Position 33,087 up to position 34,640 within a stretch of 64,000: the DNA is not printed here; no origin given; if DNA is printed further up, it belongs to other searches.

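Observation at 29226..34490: Two different activator-type ATPases plus a ferredoxin and two HGD-D subunits: benzoyl-CoA-reductase architecture inside a had/fld-like fermentative operon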

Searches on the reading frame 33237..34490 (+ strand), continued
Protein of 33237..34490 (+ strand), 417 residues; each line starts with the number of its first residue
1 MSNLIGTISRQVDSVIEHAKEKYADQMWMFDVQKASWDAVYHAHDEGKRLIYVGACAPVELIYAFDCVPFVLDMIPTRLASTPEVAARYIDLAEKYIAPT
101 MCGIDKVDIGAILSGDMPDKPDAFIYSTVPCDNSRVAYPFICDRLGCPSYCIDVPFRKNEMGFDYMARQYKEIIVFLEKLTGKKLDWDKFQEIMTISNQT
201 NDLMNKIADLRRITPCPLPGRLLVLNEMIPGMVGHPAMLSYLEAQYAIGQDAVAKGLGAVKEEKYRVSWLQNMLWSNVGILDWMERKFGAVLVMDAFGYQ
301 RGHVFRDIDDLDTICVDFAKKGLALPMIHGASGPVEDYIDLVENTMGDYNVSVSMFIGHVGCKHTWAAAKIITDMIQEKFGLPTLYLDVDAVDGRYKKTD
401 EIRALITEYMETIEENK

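Call 77: fold_search(model_id=the predicted structure, library=pdb)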
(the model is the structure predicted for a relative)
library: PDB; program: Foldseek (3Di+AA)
matches with E <= 10: 808; with E <= 0.001: 20
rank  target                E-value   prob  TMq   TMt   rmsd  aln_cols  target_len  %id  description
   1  3o3m_A                1.4e-18  1.00  0.80  0.84   3.1       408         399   21  (R)-2-Hydroxyisocaproyl-CoA Dehydratase (released 2011-03-16)
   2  3o3m_C                2.4e-18  1.00  0.80  0.83   3.1       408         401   20  (R)-2-Hydroxyisocaproyl-CoA Dehydratase (released 2011-03-16)
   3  3o3o_A                3.7e-18  1.00  0.81  0.84   2.9       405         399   21  (R)-2-hydroxyisocaproyl-CoA dehydratase in complex with (R)-2-hydroxyisocaproate (released 2011-03-16)
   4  8s02_A                1.1e-16  1.00  0.83  0.79   3.2       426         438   19  BzdNO-benzoyl-CoA complex (released 2025-03-05)
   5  9g87_A                1.1e-16  1.00  0.81  0.77   3.0       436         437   18  3-methylbenzoyl-CoA reductase from Thauera chlorobenzoica (subunits MbdON ) (released 2026-02-04)
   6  8s02_C                1.8e-16  1.00  0.81  0.79   3.3       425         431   20  BzdNO-benzoyl-CoA complex (released 2025-03-05)
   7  9gai_A                1.9e-16  1.00  0.80  0.77   3.1       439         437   18  3-methylbenzoyl-CoA reductase from Thauera chlorobenzoica (MbdONPQ) (released 2026-02-18)
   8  9gai_E                4.9e-16  1.00  0.80  0.77   3.1       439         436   18  3-methylbenzoyl-CoA reductase from Thauera chlorobenzoica (MbdONPQ) (released 2026-02-18)
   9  8s2r_C                8.9e-16  1.00  0.81  0.79   3.3       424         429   20  BzdNO in partially coenzyme A - free state (released 2025-03-05)
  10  7yzm_A                2.5e-15  1.00  0.77  0.76   4.8       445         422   16  MgADPNP-bound DCCP:DCCP-R complex (released 2022-12-28)
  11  6eno                  7.4e-15  1.00  0.76  0.75   4.9       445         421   16  Double cubane cluster oxidoreductase (released 2018-03-14)
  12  7yyl_A                1.6e-13  1.00  0.76  0.75   4.7       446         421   17  nucleotide-free DCCP:DCCP-R complex (released 2022-12-28)
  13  7yyl_D                3.0e-13  1.00  0.76  0.75   4.8       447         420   16  nucleotide-free DCCP:DCCP-R complex (released 2022-12-28)
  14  7yyl_B                3.8e-13  1.00  0.72  0.72   4.9       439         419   17  nucleotide-free DCCP:DCCP-R complex (released 2022-12-28)
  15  9gai_B                4.1e-12  1.00  0.71  0.76   4.4       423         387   14  3-methylbenzoyl-CoA reductase from Thauera chlorobenzoica (MbdONPQ) (released 2026-02-18)
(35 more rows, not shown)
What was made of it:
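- On 2-Hydroxyacyl-CoA dehydratase (Hgd/Had/Fld/Lcd): HadB is the best Foldseek match at 1.4e-18, TM 0.80-0.84 (call 77).
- The alpha model's best structural match is HadB (call 77).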

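Call 83: search_protein_representatives(protein=window:33237-34490:+)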
Query: 417 residues. Proteins with E-value up to 0.001 (for the whole library): 1252; up to 1e-10: 711; up to 1e-30: 169. The best 150 are listed.
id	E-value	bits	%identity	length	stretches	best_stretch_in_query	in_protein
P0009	8.8e-193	657.2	65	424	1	3-416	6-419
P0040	1.2e-148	511.8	64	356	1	77-417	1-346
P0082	1.2e-135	469.0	48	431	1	8-413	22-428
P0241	1.1e-125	436.2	46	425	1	3-416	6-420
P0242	1.9e-120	418.9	45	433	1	5-414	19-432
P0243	1.8e-110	386.0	40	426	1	3-414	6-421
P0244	5.3e-99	348.3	48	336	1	2-327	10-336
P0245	1.9e-89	316.8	42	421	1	36-413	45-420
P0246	3.9e-79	282.8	34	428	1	31-415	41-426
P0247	9.3e-79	281.6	33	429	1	12-413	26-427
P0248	9.7e-78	278.2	34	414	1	4-413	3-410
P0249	1.6e-77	277.5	32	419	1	8-410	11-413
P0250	5.3e-76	272.5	53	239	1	3-234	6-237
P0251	2.0e-74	267.3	35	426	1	33-413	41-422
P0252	2.6e-74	267.0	33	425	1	18-413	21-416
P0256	3.1e-66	240.3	31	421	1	2-413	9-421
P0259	6.3e-63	229.4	29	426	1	3-415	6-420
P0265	6.5e-54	199.7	34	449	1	39-411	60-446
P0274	6.9e-49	183.2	32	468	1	49-410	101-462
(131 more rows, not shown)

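Call 86: list_cluster_members(proteins=[P0243, P0246, P0247, P0248, P0249, P0252, P0256, P0259, P0265, P0274])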
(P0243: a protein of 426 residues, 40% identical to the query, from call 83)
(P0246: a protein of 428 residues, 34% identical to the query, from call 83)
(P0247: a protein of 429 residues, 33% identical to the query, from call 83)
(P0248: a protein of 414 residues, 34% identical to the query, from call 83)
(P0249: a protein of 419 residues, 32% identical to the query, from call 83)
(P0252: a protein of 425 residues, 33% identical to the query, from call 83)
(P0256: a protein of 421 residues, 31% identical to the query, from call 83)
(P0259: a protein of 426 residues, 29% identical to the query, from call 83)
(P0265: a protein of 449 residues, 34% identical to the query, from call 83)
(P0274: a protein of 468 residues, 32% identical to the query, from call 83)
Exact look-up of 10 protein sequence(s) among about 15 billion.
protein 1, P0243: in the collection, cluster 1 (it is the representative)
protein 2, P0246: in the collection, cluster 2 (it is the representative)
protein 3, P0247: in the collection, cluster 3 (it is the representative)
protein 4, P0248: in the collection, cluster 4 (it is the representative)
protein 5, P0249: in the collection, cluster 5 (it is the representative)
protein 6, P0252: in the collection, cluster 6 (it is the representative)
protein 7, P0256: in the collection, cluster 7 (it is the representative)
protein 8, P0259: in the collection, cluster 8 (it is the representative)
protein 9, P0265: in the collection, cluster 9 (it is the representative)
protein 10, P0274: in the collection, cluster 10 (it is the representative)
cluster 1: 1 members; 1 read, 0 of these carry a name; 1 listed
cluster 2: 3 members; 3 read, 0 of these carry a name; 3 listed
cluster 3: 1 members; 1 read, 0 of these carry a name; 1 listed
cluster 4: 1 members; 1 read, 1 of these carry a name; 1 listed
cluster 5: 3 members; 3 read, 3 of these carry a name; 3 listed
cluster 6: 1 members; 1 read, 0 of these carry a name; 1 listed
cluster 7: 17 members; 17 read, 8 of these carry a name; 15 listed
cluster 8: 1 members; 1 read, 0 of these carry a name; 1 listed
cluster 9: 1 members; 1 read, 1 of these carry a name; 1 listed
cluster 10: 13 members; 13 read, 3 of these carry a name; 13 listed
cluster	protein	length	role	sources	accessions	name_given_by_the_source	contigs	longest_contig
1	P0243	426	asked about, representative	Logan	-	-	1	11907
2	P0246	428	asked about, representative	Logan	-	-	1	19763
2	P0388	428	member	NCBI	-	-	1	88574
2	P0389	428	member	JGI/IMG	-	-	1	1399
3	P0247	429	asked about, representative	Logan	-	-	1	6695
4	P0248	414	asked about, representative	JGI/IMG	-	benzoyl-CoA reductase subunit B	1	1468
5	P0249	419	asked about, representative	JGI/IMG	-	benzoyl-CoA reductase/2-hydroxyglutaryl-CoA dehydratase subunit BcrC/BadD/HgdB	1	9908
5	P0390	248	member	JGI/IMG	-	benzoyl-CoA reductase/2-hydroxyglutaryl-CoA dehydratase subunit BcrC/BadD/HgdB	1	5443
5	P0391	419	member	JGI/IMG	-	benzoyl-CoA reductase/2-hydroxyglutaryl-CoA dehydratase subunit BcrC/BadD/HgdB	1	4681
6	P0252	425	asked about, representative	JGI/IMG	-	-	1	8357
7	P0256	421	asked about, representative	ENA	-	-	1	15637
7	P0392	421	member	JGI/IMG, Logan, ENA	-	benzoyl-CoA reductase subunit B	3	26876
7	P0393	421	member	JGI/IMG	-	benzoyl-CoA reductase subunit B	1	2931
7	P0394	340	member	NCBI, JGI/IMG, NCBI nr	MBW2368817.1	MAG: 2-hydroxyacyl-CoA dehydratase [Deltaproteobacteria bacterium] | 2-hydroxyacyl-CoA dehydratase [Deltaproteobacteria bacterium]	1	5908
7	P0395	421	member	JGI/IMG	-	benzoyl-CoA reductase/2-hydroxyglutaryl-CoA dehydratase subunit BcrC/BadD/HgdB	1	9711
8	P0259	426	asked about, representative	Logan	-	-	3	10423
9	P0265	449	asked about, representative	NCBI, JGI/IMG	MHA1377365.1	MAG: 2-hydroxyacyl-CoA dehydratase subunit D [Candidatus Helarchaeota archaeon]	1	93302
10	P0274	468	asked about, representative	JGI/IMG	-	-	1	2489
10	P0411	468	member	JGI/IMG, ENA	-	-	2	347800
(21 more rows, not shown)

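Call 92: find_encoding_contigs(protein=P0256, flank=8000, max_places=1)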
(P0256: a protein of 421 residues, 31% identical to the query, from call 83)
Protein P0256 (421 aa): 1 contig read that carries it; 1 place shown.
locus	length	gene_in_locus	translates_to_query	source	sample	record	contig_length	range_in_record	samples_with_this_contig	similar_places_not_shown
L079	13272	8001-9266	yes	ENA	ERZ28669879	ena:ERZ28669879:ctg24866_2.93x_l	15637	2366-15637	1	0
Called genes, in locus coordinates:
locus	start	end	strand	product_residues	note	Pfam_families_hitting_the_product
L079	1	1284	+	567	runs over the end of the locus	PF27448:Rph_4th, PF00391:PEP-utilizers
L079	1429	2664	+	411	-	PF00108:Thiolase_N, PF00109:ketoacyl-synt, PF02803:Thiolase_C, PF22691:Thiolase_C_1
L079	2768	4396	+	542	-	PF00890:FAD_binding_2 (faint), PF01266:DAO (faint), PF01593:Amino_oxidase, PF03486:HI0933_like (faint), PF13450:NAD_binding_8 (weak)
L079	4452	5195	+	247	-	PF00106:adh_short, PF08659:KR, PF13561:adh_short_C2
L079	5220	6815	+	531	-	PF00501:AMP-binding, PF13193:AMP-binding_C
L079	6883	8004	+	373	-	PF06050:HGD-D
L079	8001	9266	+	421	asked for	PF06050:HGD-D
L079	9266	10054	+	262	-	PF01869:BcrAD_BadFG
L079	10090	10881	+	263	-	PF10609:ParA (faint), PF13614:AAA_31, PF00142:Fer4_NifH, PF01656:CbiA, PF02374:ArsA_ATPase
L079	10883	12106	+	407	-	PF02771:Acyl-CoA_dh_N, PF02770:Acyl-CoA_dh_M, PF00441:Acyl-CoA_dh_1, PF08028:Acyl-CoA_dh_2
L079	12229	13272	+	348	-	?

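Call 94: find_encoding_contigs(protein=P0265, flank=8000, max_places=1)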
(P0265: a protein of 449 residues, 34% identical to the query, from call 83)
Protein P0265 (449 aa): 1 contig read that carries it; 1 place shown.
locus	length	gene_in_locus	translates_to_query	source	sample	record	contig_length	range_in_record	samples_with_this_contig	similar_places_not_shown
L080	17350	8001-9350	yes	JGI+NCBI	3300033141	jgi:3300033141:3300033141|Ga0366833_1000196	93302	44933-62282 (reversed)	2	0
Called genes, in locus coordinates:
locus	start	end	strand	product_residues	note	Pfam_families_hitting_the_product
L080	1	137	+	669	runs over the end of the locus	PF00501:AMP-binding, PF13193:AMP-binding_C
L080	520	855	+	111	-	PF00583:Acetyltransf_1, PF13673:Acetyltransf_10, PF13508:Acetyltransf_7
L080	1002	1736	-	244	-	-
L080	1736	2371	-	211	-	PF17884:DUF5591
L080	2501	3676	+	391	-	-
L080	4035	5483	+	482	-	PF01565:FAD_binding_4, PF02913:FAD-oxidase_C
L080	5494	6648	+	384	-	PF02754:CCG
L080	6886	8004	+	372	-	PF06050:HGD-D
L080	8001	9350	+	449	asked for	PF06050:HGD-D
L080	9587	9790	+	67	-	-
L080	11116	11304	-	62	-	PF01402:RHH_1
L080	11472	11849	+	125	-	PF00072:Response_reg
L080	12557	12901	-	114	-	PF03297:Ribosomal_S25, PF09756:DDRGK (weak)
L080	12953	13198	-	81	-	PF01037:AsnC_trans_reg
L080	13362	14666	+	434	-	PF00464:SHMT, PF01053:Cys_Met_Meta_PP (faint)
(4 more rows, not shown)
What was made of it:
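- A distant archaeal relative sits next to a GlcD-type FAD 2-hydroxyacid dehydrogenase (call 94).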

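Call 95: find_encoding_contigs(protein=P0411, flank=8000, max_places=1)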
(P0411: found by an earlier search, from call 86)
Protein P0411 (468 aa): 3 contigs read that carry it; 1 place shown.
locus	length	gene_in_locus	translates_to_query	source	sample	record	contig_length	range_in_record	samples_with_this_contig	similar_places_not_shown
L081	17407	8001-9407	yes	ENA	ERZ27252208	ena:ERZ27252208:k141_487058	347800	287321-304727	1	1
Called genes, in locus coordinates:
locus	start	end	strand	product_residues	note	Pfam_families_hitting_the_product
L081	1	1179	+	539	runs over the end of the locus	PF12833:HTH_18, PF00165:HTH_AraC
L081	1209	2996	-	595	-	PF00501:AMP-binding, PF13193:AMP-binding_C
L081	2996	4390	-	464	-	PF00108:Thiolase_N, PF02803:Thiolase_C, PF22691:Thiolase_C_1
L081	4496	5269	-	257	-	PF00142:Fer4_NifH (faint), PF01656:CbiA, PF02374:ArsA_ATPase, PF06564:CBP_BcsQ, PF13614:AAA_31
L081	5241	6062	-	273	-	-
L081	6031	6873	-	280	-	PF01869:BcrAD_BadFG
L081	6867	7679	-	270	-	PF01869:BcrAD_BadFG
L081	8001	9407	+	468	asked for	PF06050:HGD-D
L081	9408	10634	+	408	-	PF06050:HGD-D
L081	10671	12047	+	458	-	PF00732:GMC_oxred_N, PF00890:FAD_binding_2 (faint), PF01266:DAO (faint), PF03486:HI0933_like (faint), PF07992:Pyr_redox_2 (faint), PF05199:GMC_oxred_C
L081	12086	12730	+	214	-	PF01852:START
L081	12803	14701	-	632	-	PF00501:AMP-binding, PF23562:AMP-binding_C_3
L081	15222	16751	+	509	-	PF01979:Amidohydro_1, PF07969:Amidohydro_3 (faint)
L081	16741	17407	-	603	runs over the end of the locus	PF00501:AMP-binding, PF23562:AMP-binding_C_3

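Call 96: find_encoding_contigs(protein=P0388, flank=8000, max_places=1)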
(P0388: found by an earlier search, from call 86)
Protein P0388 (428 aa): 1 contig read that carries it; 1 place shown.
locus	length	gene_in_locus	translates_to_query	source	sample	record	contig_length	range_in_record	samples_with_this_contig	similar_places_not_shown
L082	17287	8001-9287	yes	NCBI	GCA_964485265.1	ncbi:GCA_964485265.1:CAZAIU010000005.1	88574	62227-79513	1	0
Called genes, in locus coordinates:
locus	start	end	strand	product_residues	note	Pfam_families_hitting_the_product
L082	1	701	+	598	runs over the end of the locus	PF00005:ABC_tran, PF02463:SMC_N (faint), PF13476:AAA_23 (faint), PF13555:AAA_29 (faint), PF13304:AAA_21 (weak), PF12848:ABC_tran_Xtn, PF00005:ABC_tran, PF16326:ABC_tran_CTD, +3 more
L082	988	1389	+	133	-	-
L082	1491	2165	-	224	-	PF00392:GntR, PF07729:FCD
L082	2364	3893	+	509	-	PF00890:FAD_binding_2 (weak), PF01134:GIDA (faint), PF01266:DAO, PF01593:Amino_oxidase, PF01946:Thi4 (faint), PF03486:HI0933_like (weak), PF12831:FAD_oxidored, PF13450:NAD_binding_8, +1 more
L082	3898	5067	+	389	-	PF00970:FAD_binding_6, PF00175:NAD_binding_1, PF00111:Fer2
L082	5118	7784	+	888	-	PF00037:Fer4 (weak), PF14691:Fer4_20, PF01946:Thi4, PF01266:DAO, PF03486:HI0933_like (weak), PF07992:Pyr_redox_2, PF12831:FAD_oxidored (weak), PF13450:NAD_binding_8, +4 more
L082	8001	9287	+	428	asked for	PF06050:HGD-D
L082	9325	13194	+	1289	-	PF00873:ACR_tran, PF03176:MMPL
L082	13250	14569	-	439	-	PF00309:Sigma54_AID, PF04963:Sigma54_CBD, PF13730:HTH_36 (faint), PF04552:Sigma54_DBD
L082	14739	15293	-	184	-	PF01569:PAP2, PF14378:PAP2_3 (weak)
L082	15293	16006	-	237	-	PF25084:LbH_EIF2B, PF00132:Hexapep (weak), PF25087:GMPPB_C, PF00132:Hexapep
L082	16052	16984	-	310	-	PF00485:PRK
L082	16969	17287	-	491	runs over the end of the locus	PF04055:Radical_SAM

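Call 101: search_protein_families(library=ncbifam, proteins=[L001:6044-6826:+, L001:6829-7737:+], max_evalue=1e-20)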
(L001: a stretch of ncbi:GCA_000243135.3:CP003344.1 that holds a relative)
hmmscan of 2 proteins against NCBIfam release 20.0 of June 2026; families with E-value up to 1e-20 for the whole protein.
L001:6044-6826:+ (260 aa): 5 families
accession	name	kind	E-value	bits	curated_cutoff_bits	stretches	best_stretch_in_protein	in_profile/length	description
TIGR00241.1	CoA_E_activ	domain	8.8e-61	205.6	125.4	1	2-249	1-246/248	acyl-CoA dehydratase activase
TIGR03192.1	benz_CoA_bzdQ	equivalog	6e-38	131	380.2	1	1-257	32-291/293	benzoyl-CoA reductase, bzd-type, subunit Q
TIGR02261.1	benz_CoA_red_D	equivalog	6.8e-36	123.8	312.85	1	2-249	2-259/262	benzoyl-CoA reductase subunit D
TIGR03286.1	methan_mark_15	hypoth_equivalog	5e-33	114.7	455.75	1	2-254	145-403/404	methanogenesis marker 15 protein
TIGR02259.1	benz_CoA_red_A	equivalog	1.4e-25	90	578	1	46-233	219-407/432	benzoyl-CoA reductase subunit A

L001:6829-7737:+ (302 aa): 5 families
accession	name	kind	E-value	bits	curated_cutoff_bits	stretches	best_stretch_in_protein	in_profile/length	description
TIGR03192.1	benz_CoA_bzdQ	equivalog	1e-118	396.1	380.2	1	6-289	9-292/293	benzoyl-CoA reductase, bzd-type, subunit Q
TIGR00241.1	CoA_E_activ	domain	5.4e-62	209.5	125.4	1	30-282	1-248/248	acyl-CoA dehydratase activase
TIGR02259.1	benz_CoA_red_A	equivalog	3.8e-42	144.5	578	1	80-260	226-405/432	benzoyl-CoA reductase subunit A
TIGR03286.1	methan_mark_15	hypoth_equivalog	1.4e-34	119.8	455.75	1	30-284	145-402/404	methanogenesis marker 15 protein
TIGR02261.1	benz_CoA_red_D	equivalog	1.3e-31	109.8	312.85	1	30-281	2-260/262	benzoyl-CoA reductase subunit D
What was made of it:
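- Those references pass the NCBIfam Bzd cutoffs by a wide margin (call 101).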
